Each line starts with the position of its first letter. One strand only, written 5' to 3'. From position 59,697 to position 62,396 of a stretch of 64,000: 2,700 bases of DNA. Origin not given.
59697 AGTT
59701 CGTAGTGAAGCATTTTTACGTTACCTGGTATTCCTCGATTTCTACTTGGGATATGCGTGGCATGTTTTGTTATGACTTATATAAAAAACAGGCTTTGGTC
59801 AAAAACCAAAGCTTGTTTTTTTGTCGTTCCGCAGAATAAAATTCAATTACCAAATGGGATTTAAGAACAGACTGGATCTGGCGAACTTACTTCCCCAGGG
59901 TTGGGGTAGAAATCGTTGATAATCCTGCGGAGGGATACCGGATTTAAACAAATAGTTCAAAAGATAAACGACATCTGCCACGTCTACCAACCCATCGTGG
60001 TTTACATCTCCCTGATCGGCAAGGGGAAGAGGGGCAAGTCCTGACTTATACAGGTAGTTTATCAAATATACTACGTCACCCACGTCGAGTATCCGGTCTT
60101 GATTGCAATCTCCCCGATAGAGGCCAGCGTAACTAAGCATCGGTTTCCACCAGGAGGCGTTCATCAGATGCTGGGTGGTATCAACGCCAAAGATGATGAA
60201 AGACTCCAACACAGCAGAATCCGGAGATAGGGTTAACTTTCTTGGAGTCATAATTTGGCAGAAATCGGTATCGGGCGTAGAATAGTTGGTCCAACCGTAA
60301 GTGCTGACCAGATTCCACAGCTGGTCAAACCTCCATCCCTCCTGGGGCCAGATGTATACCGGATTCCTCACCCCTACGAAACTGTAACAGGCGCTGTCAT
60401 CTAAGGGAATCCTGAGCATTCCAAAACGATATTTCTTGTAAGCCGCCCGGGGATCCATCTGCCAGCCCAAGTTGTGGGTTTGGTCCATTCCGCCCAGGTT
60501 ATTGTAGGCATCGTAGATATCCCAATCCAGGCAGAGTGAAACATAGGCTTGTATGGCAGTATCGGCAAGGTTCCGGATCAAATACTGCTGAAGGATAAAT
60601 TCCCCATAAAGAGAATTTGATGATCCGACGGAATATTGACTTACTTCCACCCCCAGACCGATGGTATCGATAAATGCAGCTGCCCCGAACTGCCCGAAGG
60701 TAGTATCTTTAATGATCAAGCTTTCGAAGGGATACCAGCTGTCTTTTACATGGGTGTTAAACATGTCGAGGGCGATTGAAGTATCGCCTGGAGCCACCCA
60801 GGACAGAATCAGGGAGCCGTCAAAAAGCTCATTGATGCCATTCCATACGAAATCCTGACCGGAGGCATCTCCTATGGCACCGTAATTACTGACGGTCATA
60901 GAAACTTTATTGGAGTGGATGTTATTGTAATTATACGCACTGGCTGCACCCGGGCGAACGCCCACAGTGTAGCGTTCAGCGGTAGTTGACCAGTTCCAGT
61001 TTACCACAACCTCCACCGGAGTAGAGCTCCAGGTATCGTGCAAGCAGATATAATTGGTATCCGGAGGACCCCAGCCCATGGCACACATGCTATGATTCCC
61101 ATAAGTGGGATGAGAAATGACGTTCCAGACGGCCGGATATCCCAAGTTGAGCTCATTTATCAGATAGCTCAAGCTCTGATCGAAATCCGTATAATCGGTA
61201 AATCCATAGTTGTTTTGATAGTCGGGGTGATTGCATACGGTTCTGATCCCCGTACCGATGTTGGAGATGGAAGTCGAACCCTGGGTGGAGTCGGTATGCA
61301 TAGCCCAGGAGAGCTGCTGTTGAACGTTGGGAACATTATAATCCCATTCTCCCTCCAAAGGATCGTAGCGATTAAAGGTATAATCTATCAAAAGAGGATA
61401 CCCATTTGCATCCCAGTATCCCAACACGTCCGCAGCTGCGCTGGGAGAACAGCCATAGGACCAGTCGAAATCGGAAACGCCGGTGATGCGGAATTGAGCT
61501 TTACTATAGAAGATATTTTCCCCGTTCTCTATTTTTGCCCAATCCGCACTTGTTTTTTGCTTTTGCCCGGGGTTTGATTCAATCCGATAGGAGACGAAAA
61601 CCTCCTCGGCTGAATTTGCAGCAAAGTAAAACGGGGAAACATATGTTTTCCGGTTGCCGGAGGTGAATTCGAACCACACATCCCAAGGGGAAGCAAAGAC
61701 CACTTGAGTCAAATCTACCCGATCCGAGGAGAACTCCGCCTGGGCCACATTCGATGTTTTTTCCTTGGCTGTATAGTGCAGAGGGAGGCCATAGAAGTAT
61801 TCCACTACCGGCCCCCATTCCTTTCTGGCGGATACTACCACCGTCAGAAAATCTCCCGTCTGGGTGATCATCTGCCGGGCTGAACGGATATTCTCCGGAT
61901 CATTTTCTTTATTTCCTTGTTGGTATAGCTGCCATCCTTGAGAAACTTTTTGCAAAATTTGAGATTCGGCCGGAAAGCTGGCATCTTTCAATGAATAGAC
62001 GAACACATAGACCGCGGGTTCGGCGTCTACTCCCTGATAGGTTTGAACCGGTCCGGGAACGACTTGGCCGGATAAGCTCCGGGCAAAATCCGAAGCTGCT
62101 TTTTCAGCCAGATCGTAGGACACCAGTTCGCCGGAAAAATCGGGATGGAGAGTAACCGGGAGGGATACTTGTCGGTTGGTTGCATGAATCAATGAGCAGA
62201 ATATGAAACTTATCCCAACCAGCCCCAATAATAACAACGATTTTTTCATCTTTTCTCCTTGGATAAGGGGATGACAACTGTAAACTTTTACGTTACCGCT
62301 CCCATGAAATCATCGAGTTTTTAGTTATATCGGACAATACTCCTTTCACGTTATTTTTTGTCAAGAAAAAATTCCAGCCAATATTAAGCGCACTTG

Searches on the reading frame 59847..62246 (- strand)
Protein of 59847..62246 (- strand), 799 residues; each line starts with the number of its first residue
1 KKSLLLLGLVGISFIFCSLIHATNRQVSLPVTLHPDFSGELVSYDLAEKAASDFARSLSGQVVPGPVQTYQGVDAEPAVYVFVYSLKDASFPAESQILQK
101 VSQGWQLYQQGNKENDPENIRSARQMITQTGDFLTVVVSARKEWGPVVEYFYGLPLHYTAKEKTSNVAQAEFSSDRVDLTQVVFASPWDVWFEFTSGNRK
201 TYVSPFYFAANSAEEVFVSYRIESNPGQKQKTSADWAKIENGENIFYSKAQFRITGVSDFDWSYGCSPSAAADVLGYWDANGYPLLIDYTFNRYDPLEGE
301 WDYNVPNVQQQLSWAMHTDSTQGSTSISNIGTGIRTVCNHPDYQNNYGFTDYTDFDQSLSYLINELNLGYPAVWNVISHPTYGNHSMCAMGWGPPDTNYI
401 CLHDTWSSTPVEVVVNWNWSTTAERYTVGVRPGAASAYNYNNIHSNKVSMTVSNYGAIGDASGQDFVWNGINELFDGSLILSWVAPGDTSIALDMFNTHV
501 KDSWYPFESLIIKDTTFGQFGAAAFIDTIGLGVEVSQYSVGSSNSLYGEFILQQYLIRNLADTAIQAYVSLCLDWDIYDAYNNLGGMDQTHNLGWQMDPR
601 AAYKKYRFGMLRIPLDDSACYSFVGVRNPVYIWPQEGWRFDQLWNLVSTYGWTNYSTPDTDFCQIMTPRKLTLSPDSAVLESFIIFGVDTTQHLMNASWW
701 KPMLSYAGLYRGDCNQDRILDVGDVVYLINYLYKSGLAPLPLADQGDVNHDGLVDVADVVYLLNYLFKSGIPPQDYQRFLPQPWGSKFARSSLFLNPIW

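Call 25: find_encoding_contigs(protein=window:59847-62246:-, flank=10000, max_places=10)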
Protein window:59847-62246:- (799 aa): no gene with exactly this product is on record in the collection.
